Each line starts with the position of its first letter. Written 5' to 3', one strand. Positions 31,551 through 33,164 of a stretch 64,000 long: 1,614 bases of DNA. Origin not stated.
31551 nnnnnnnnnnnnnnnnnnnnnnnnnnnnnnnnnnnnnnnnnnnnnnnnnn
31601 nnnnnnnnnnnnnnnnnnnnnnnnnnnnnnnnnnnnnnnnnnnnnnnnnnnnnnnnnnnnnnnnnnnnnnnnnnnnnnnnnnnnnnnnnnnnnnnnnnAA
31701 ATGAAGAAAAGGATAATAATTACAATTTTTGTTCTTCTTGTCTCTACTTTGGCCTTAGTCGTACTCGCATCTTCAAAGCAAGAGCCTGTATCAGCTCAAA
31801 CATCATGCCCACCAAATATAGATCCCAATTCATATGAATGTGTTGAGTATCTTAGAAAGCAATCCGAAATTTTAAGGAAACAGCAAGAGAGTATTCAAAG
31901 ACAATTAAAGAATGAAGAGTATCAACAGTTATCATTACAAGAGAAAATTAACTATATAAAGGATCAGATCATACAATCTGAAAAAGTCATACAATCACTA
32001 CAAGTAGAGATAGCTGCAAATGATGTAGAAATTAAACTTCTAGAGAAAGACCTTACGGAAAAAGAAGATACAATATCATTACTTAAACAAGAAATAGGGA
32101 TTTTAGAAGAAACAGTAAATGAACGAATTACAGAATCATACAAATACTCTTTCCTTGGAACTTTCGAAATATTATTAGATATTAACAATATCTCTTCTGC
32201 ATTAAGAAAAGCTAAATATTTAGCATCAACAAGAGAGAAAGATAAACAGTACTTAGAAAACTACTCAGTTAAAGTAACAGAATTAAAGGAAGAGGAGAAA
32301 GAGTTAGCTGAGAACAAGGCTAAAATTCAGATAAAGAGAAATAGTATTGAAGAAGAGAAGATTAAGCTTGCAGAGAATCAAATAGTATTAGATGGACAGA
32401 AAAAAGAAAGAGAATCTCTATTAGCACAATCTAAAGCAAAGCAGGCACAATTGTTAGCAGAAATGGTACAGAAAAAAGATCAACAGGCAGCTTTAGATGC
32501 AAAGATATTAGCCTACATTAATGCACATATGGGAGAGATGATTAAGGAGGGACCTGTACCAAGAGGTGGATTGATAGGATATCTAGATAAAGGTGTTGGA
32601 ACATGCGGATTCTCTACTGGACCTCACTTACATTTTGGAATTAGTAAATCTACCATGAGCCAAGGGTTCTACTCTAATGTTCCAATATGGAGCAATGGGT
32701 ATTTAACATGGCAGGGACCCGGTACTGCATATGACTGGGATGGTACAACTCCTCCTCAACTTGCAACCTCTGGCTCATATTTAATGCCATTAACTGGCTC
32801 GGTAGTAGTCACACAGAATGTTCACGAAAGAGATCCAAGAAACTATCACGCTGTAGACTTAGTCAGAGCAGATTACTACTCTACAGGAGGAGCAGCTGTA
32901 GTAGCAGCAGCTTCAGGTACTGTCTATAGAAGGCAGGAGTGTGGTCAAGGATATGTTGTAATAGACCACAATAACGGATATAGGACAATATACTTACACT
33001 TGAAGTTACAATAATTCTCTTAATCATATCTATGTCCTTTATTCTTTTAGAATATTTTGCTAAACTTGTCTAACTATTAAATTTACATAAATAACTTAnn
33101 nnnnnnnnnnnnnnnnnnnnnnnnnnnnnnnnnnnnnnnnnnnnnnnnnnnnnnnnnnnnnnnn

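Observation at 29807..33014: ftsE-ftsX followed by a coiled-coil M23 peptidase whose catalytic motifs are circularly permuted; FtsE has a long charged tail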

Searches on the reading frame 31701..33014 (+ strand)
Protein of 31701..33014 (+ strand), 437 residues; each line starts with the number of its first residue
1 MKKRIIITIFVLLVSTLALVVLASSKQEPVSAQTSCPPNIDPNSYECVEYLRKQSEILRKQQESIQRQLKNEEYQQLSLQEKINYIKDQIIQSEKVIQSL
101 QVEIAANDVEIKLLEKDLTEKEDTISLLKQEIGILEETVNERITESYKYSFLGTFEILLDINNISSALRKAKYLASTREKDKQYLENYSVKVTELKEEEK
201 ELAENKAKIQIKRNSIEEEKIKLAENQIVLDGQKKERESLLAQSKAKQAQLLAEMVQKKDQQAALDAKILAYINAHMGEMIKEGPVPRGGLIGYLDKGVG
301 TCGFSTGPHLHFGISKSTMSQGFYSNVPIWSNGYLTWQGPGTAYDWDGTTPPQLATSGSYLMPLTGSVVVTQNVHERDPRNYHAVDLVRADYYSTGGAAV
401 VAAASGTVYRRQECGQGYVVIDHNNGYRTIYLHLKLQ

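Call 3: search_protein_families(library=pfam, proteins=[window:31701-33014:+], max_evalue=0.1)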
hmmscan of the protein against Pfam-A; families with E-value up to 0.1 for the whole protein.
window:31701-33014:+ (437 aa): 2 families
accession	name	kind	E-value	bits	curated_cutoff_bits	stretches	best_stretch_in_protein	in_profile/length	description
PF01551.29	Peptidase_M23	-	4.7e-11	43.2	28.7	2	391-435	7-53/96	Peptidase family M23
PF08702.15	Fib_alpha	-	0.011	16.3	29.9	1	43-123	50-130/143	Fibrinogen alpha/beta chain family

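Call 14: search_protein_families(library=ncbifam, proteins=[window:31701-33014:+], max_evalue=0.01)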
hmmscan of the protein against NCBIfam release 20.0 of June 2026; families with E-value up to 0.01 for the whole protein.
window:31701-33014:+ (437 aa): 4 families
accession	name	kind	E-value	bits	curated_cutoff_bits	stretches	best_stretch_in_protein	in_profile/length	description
NF052336.1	PdgHdaseHSB100310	equivalog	2.8e-07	30.2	500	1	355-435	30-107/316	peptidoglycan hydrolase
TIGR02169.1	SMC_prok_A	equivalog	7.5e-05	20.6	729.4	1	52-269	702-927/1165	chromosome segregation protein SMC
NF053825.1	PdgNdpepShyA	equivalog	0.0021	16.8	700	1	390-434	299-345/425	peptidoglycan DD-endopeptidase ShyA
NF002572.0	PRK02224.1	equivalog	0.0023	16.3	1087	1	49-269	310-498/888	DNA double-strand break repair ATPase Rad50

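Call 21: find_related_loci(query=A2, collection=genome_contigs, flank=5000)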
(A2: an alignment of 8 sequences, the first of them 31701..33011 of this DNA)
Query A2 (437 aa) in genome_contigs; peptide patterns used: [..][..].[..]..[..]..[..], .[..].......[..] (x = any residue, [..] = any of these).
142 stretches matched a pattern; 64 encode a relative of the query (tblastn E <= 1e-3); 64 distinct loci.
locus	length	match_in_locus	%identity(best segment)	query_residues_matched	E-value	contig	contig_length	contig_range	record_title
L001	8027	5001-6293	78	2-437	0e+0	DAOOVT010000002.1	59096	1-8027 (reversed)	MAG TPA_asm: Candidatus Dojkabacteria bacterium isolate AMR_MDS_2434 NODE_290_length_59096_cov_25.479836, whole genome s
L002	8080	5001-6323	76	1-437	0e+0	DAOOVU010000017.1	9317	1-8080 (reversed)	MAG TPA_asm: Candidatus Dojkabacteria bacterium isolate AMR_MDS_2433 NODE_4627_length_9317_cov_8.499676, whole genome sh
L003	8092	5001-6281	59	1-435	4e-139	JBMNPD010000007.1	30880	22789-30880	MAG: Candidatus Dojkabacteria bacterium isolate SBF912SR1HQ0033 scaffold_4223_c1, whole genome shotgun sequence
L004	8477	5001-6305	63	1-436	1e-170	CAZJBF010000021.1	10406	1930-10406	MAG TPA_asm: uncultured Candidatus Saccharibacteria bacterium isolate SRP192927_co3_861 genome assembly, contig: NODE_16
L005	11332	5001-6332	51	2-437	3e-132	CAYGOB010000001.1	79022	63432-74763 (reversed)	MAG TPA_asm: uncultured Candidatus Saccharibacteria bacterium isolate ERP113451_co4_79 genome assembly, contig: NODE_52_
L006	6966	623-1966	50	1-436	2e-125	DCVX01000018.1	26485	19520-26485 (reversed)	MAG TPA_asm: Candidatus Dojkabacteria bacterium UBA2177 UBA2177_contig_4563, whole genome shotgun sequence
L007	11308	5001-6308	49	1-435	2e-122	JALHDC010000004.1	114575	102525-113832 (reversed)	MAG: bacterium isolate 1-no_shock_S1_027 scaffold_110, whole genome shotgun sequence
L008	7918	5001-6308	50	1-435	7e-122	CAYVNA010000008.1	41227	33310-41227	MAG TPA_asm: uncultured Candidatus Saccharibacteria bacterium isolate SRP192927_co3_886 genome assembly, contig: NODE_16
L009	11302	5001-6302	50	2-435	1e-120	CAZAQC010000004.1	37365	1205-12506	MAG TPA_asm: uncultured Candidatus Saccharibacteria bacterium isolate SRP294416_co1_729 genome assembly, contig: NODE_18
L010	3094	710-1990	49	2-435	3e-121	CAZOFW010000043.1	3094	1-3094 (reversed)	MAG TPA_asm: uncultured Candidatus Saccharibacteria bacterium isolate SRP062349_co2_265 genome assembly, contig: NODE_19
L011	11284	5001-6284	51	1-435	1e-113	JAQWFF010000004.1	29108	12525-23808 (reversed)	MAG: Candidatus Dojkabacteria bacterium isolate STF2_92 NODE_3544_length_29108_cov_3.679756_Sandtown_F2, whole genome sh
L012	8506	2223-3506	47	1-435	2e-112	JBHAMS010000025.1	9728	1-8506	MAG: Candidatus Dojkabacteria bacterium isolate D-36_MAG_6 D-36__58957, whole genome shotgun sequence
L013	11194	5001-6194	47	26-435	2e-110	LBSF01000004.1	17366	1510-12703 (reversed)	MAG: candidate division WS6 bacterium GW2011_GWC2_36_7 US24_C0004, whole genome shotgun sequence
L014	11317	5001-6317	45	2-435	3e-110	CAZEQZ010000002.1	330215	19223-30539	MAG TPA_asm: uncultured Candidatus Saccharibacteria bacterium isolate SRP241326_co3_95 genome assembly, contig: NODE_16_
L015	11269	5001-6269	45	1-435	2e-109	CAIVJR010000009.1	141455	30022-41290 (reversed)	uncultured bacterium isolate Loclat_bin-19700 genome assembly, contig: bin-19700:09/10, whole genome shotgun sequence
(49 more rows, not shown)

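Call 28: find_homologous_proteins(query=A1, max_evalue=1e-10)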
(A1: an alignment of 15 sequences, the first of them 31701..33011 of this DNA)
Query A1 (15 sequences) (437 aa, profile of the alignment): 327 proteins with E <= 1e-10 among 8000 candidates; the best 120 are listed.
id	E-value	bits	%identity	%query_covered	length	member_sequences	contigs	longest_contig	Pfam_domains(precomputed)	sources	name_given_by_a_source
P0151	1.8e-172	592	49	99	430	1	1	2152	PF01551.30,PF08614.17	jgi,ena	-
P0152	3.1e-171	588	49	99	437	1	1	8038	PF01551.30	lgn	-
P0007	7.5e-170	583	37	98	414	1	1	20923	PF01551.30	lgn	-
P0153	2.1e-169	582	100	100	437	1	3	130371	PF01551.30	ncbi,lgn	-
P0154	9.2e-168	577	50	100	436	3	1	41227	PF01551.30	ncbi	-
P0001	4.2e-167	574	59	99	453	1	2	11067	PF01551.30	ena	-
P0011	1.2e-166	573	44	98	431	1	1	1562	PF01551.30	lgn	-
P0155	3.7e-166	571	49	100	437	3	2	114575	PF01551.30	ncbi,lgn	-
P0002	4.9e-166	571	54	100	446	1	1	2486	PF01551.30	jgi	jgi:peptidoglycan hydrolase CwlO-like protein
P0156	9.3e-166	570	53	100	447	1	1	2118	PF01551.30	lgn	-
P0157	1.2e-165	570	36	97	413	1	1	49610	PF01551.30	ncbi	-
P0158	1.2e-165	570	49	100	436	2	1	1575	PF01551.30,PF08614.17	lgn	-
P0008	1.6e-165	569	37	100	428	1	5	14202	PF01551.30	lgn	-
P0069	1.6e-165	569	41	96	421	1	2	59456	PF01551.30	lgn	-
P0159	4.3e-165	568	45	100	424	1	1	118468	PF01551.30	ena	-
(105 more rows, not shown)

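Call 35: predict_structure(alignment_id=A3)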
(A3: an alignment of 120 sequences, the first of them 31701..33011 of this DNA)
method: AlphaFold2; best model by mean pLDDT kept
length: 437 residues; sequences in the alignment: 120
mean_pLDDT: 85.3   pTM: 0.51
mean pLDDT of the five models: 85.3, 84.8, 82.0, 81.5, 80.9
residues with pLDDT >= 90: 205; 70-90: 168; 50-70: 58; < 50: 6
segments of 3 or more residues with pLDDT < 50: 26-31
pLDDT, mean of each block of 10 residues (from residue 1): 88 92 63 76 83 87 90 87 92 95 96 97 97 93 80 59 67 82 92 96 97 96 95 91 89 89 82 67 86 82 77 82 83 86 60 86 92 71 86 87 93 87 92 84
secondary structure, 60 per line:
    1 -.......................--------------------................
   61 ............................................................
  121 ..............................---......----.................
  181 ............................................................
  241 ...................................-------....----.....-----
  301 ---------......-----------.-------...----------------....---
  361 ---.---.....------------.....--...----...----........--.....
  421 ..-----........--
elements in order: H2-24 H45-150 H154-159 H164-275 E283-286 E291-295 E310-315 E335-337 E354-357 E368-372 E385-389 E399-401 E406-413 E416-422 E428-435

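Call 38: fold_search(model_id=the predicted structure, library=pdb)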
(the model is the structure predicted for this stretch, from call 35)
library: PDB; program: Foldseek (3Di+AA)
matches with E <= 10: 874; with E <= 0.001: 1
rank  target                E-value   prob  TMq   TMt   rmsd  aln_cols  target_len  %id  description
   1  8tzl_E                3.4e-05  1.00  0.28  0.33  34.0       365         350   14  Cryo-EM structure of Vibrio cholerae FtsE/FtsX/EnvC complex, full-length (released 2023-12-20)
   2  7tva_A                1.1e-03  0.87  0.18  0.15  41.7       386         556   10  Stat5a Core in complex with AK2292 (released 2023-02-15)
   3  7ubt                  1.4e-03  0.92  0.20  0.16  40.8       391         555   11  Stat5a Core in complex with Compound 18 (released 2023-02-15)
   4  5xg2                  1.7e-03  1.00  0.43  0.75   4.1       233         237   14  Crystal structure of a coiled-coil segment (residues 345-468 and 694-814) of Pyrococcus yayanosii Smc (released 2017-06-07)
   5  4tko                  1.8e-03  0.87  0.16  0.20  19.1       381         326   13  Structure of the periplasmic adaptor protein EmrA (released 2014-07-09)
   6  8tqe_A                2.1e-03  1.00  0.29  0.06  10.9       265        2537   14  XptA2 wild type (released 2023-09-27)
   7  5nnv_D                2.1e-03  1.00  0.23  0.37  11.9       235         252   14  Structure of a Bacillus subtilis Smc coiled coil middle fragment (released 2017-06-21)
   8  7tvb                  2.3e-03  0.82  0.18  0.15  41.9       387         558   10  Stat5A Core in Complex with AK305 (released 2023-02-15)
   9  5nnv_C                3.5e-03  1.00  0.23  0.40  16.1       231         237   12  Structure of a Bacillus subtilis Smc coiled coil middle fragment (released 2017-06-21)
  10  8i4v_B                3.5e-03  0.99  0.19  0.31  16.1       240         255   11  Cryo-EM structure of 5-subunit Smc5/6 arm region (released 2024-06-26)
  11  6tpi_A                3.7e-03  0.97  0.28  0.32  32.0       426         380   13  EnvC bound to the FtsX periplasmic domain (released 2020-11-04)
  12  4cgk_A                3.7e-03  0.94  0.23  0.27  51.8       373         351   14  Crystal structure of the essential protein PcsB from Streptococcus pneumoniae (released 2014-05-21)
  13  9a6c_A                3.9e-03  0.72  0.12  0.09  39.0       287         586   13  Integrative model of YYDD-YYDB by crosslinking MS and deep learning (released 2024-09-18)
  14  8i4v_A                4.1e-03  0.99  0.25  0.33  12.3       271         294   15  Cryo-EM structure of 5-subunit Smc5/6 arm region (released 2024-06-26)
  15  4cgk_B                4.3e-03  1.00  0.30  0.37  52.5       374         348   14  Crystal structure of the essential protein PcsB from Streptococcus pneumoniae (released 2014-05-21)
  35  6ewy                  3.4e-02  0.98  0.20  0.41  10.0       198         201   14  RipA Peptidoglycan hydrolase (Rv1477, Mycobacterium tuberculosis) N-terminal domain (released 2018-05-02)
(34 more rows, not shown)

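Call 57: fold_search(model_id=the predicted structure, library=viral)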
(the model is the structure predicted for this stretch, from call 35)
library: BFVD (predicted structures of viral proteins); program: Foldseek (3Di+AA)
matches with E <= 10: 808; with E <= 0.001: 3
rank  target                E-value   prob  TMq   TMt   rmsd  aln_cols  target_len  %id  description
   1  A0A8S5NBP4            4.3e-04  1.00  0.21  0.17  12.2       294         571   14  STRUCTURAL MAINTENANCE OF CHROMOSOMES PROTEIN [Myoviridae sp. ctx322]
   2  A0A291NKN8            4.6e-04  1.00  0.29  0.14  19.6       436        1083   11  Tail fiber protein [Salmonella phage SP01]
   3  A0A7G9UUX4            8.9e-04  0.91  0.20  0.12  23.6       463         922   12  (no name in the UniProt tables at hand)
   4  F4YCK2                1.5e-03  0.93  0.20  0.10  30.9       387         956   12  (no name in the UniProt tables at hand)
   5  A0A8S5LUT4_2          1.6e-03  0.99  0.31  0.20  28.8       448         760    8  Tail protein [Siphoviridae sp. ctMsr1]
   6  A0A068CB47            1.6e-03  0.99  0.17  0.08  23.8       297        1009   13  Recombination exonuclease [Listeria phage LMTA-57]
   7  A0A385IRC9            1.7e-03  0.66  0.12  0.07  44.9       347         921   13  (no name in the UniProt tables at hand)
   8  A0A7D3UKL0            1.9e-03  0.99  0.21  0.12  30.8       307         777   11  (no name in the UniProt tables at hand)
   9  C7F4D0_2              2.1e-03  1.00  0.21  0.08  17.9       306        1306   12  (no name in the UniProt tables at hand)
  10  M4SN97                2.1e-03  0.99  0.23  0.15  22.1       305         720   15  Putative nucleoside triphosphate hydrolase [Cellulophaga phage phiST]
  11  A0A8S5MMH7            2.4e-03  0.96  0.16  0.08  19.7       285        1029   17  STRUCTURAL MAINTENANCE OF CHROMOSOMES PROTEIN [Siphoviridae sp. ctxc31]
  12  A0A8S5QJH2            2.6e-03  1.00  0.22  0.26  19.5       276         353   16  Chromosome segregation protein [Siphoviridae sp. ctiOl67]
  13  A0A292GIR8            2.7e-03  0.98  0.19  0.09  20.4       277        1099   19  (no name in the UniProt tables at hand)
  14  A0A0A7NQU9            2.7e-03  0.69  0.10  0.05  36.1       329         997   12  Endonuclease [Lactobacillus phage LfeInf]
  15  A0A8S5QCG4            2.9e-03  0.99  0.22  0.21  15.1       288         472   14  STRUCTURAL MAINTENANCE OF CHROMOSOMES PROTEIN [Siphoviridae sp. ctqBH20]
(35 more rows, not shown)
